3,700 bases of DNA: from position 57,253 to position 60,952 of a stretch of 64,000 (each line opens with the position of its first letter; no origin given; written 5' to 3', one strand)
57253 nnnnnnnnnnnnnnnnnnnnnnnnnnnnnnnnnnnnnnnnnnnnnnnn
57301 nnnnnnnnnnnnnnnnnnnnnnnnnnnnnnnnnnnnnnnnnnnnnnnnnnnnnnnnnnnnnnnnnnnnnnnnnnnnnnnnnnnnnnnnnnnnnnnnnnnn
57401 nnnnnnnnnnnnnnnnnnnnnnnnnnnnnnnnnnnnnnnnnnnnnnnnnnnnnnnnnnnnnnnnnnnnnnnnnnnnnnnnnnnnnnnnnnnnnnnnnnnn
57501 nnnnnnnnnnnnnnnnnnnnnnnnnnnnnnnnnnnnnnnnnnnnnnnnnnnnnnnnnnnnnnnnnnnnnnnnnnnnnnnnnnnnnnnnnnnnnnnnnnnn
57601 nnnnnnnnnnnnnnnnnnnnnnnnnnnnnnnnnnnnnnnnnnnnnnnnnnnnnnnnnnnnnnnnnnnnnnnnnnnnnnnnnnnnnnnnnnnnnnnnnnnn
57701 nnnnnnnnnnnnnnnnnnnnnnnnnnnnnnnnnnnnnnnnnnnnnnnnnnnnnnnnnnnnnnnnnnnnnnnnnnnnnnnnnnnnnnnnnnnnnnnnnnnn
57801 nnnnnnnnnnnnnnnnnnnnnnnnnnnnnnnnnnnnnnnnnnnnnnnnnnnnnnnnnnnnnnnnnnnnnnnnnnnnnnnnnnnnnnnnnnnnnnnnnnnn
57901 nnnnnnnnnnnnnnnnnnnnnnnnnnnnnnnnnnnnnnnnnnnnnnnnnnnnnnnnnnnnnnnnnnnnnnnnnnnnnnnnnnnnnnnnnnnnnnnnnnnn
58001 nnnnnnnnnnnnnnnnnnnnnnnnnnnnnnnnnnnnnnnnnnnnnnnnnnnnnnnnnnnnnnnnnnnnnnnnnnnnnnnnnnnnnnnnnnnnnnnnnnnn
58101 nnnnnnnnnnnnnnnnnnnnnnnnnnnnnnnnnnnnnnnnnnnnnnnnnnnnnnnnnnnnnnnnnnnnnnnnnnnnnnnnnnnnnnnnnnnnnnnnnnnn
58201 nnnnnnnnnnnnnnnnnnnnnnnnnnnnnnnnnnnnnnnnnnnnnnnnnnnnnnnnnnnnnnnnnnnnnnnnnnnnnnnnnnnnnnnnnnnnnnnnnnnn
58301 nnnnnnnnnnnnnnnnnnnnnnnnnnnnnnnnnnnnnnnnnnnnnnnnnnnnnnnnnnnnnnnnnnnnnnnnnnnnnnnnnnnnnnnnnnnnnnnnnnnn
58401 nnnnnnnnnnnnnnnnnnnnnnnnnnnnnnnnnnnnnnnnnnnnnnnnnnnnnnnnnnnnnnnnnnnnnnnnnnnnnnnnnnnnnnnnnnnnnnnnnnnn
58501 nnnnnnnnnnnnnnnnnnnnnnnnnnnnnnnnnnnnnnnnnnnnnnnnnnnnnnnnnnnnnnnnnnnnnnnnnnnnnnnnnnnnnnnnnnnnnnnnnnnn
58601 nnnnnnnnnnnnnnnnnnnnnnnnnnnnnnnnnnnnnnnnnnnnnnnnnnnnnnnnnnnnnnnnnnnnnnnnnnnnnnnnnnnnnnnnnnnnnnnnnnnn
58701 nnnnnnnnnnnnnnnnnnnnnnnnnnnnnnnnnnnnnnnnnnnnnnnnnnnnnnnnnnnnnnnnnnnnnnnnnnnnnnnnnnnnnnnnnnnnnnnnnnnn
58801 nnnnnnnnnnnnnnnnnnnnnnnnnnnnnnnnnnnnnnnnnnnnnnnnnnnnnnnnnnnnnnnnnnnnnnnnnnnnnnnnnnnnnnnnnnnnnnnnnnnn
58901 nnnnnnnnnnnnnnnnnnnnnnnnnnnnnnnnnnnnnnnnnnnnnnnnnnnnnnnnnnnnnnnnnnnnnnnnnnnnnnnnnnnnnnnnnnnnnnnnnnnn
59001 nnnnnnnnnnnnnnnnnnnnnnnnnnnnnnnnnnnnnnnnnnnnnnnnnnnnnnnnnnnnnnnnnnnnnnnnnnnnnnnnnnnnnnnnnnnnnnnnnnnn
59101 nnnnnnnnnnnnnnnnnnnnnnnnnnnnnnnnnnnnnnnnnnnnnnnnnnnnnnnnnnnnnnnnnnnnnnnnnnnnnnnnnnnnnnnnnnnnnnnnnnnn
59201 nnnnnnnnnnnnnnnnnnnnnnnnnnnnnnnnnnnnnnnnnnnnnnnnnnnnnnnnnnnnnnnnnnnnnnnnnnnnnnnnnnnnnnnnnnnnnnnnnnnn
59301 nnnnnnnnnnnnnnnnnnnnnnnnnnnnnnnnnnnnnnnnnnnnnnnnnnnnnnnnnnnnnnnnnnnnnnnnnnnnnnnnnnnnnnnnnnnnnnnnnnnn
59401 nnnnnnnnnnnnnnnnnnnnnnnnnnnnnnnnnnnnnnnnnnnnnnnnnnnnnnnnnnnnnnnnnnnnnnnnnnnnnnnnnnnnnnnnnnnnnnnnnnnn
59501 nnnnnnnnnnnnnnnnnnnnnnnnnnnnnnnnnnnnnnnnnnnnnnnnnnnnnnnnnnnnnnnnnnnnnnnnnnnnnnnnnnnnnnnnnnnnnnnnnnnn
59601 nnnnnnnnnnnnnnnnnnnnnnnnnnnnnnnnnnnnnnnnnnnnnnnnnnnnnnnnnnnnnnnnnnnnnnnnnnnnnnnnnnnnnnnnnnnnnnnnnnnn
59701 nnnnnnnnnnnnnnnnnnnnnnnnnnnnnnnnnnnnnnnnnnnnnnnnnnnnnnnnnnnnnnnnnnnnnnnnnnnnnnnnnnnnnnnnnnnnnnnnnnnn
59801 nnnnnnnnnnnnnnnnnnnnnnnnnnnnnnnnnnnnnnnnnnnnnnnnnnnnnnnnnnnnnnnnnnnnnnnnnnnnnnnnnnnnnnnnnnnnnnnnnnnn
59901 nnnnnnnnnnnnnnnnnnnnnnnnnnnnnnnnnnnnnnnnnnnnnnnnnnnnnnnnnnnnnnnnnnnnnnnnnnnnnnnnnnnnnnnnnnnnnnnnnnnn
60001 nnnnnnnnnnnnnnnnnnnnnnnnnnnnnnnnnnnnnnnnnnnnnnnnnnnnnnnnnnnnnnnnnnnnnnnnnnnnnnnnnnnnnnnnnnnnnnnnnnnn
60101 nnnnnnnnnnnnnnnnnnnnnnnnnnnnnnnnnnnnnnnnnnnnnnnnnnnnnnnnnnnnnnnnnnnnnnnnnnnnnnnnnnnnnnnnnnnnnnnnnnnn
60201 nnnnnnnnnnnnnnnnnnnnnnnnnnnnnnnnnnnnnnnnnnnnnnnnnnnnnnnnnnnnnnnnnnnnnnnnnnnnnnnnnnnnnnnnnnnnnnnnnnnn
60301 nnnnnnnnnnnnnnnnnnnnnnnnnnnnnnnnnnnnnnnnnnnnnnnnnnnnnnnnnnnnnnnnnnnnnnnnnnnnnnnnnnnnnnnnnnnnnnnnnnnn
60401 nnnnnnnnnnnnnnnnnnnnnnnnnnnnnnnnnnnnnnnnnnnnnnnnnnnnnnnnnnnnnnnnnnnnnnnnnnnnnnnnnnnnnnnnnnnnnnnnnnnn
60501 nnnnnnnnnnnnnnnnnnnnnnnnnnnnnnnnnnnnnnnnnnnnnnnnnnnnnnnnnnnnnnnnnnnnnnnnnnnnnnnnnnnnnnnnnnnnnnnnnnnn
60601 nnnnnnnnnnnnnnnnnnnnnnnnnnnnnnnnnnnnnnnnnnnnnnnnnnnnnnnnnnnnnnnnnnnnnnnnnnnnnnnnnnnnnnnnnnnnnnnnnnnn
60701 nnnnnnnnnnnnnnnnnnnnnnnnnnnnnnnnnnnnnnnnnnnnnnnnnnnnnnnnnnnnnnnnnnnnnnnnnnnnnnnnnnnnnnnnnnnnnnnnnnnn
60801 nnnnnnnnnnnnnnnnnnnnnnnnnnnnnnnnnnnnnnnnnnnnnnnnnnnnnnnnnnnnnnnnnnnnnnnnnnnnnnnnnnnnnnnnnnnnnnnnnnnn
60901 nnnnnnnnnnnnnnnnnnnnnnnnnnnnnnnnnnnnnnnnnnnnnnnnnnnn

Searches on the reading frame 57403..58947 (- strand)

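Call 49: search_protein_families(library=pfam, proteins=[window:57403-58947:-], max_evalue=0.00001)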
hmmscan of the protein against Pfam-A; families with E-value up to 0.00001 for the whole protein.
window:57403-58947:- (514 aa): 5 families
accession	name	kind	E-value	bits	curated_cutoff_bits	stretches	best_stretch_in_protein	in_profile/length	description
PF13692.12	Glyco_trans_1_4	-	9.7e-30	104.1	27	1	347-482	2-142/142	Glycosyl transferases group 1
PF00534.26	Glycos_transf_1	-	1.4e-28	100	26.4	1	343-493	12-169/172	Glycosyl transferases group 1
PF13439.12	Glyco_transf_4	-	4.6e-25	89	28.5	1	119-323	2-166/170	Glycosyltransferase Family 4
PF13579.12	Glyco_trans_4_4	-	5e-17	63.1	29.7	1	119-321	1-157/158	Glycosyl transferase 4-like domain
PF20706.3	GT4-conflict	-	1.7e-09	37.6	26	1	270-481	126-338/385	Family 4 Glycosyltransferase in conflict systems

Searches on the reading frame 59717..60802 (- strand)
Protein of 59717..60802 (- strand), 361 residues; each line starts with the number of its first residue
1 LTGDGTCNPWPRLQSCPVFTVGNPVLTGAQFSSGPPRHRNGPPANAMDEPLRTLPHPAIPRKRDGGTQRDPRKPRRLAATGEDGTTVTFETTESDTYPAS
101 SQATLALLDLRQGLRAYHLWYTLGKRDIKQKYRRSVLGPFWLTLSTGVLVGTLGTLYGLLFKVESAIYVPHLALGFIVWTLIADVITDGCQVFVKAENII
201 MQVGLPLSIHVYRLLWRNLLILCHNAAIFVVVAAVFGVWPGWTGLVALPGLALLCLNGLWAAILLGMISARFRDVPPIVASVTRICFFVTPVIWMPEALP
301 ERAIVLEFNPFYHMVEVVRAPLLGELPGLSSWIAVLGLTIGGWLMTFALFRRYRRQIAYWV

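Call 49: search_protein_families(library=pfam, proteins=[window:59717-60802:-], max_evalue=0.00001)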
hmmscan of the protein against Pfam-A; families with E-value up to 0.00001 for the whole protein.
window:59717-60802:- (361 aa): 1 family
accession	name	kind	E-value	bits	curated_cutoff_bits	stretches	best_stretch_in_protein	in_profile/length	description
PF01061.29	ABC2_membrane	-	4.7e-13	49.6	26.9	1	120-321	3-209/211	ABC-2 type transporter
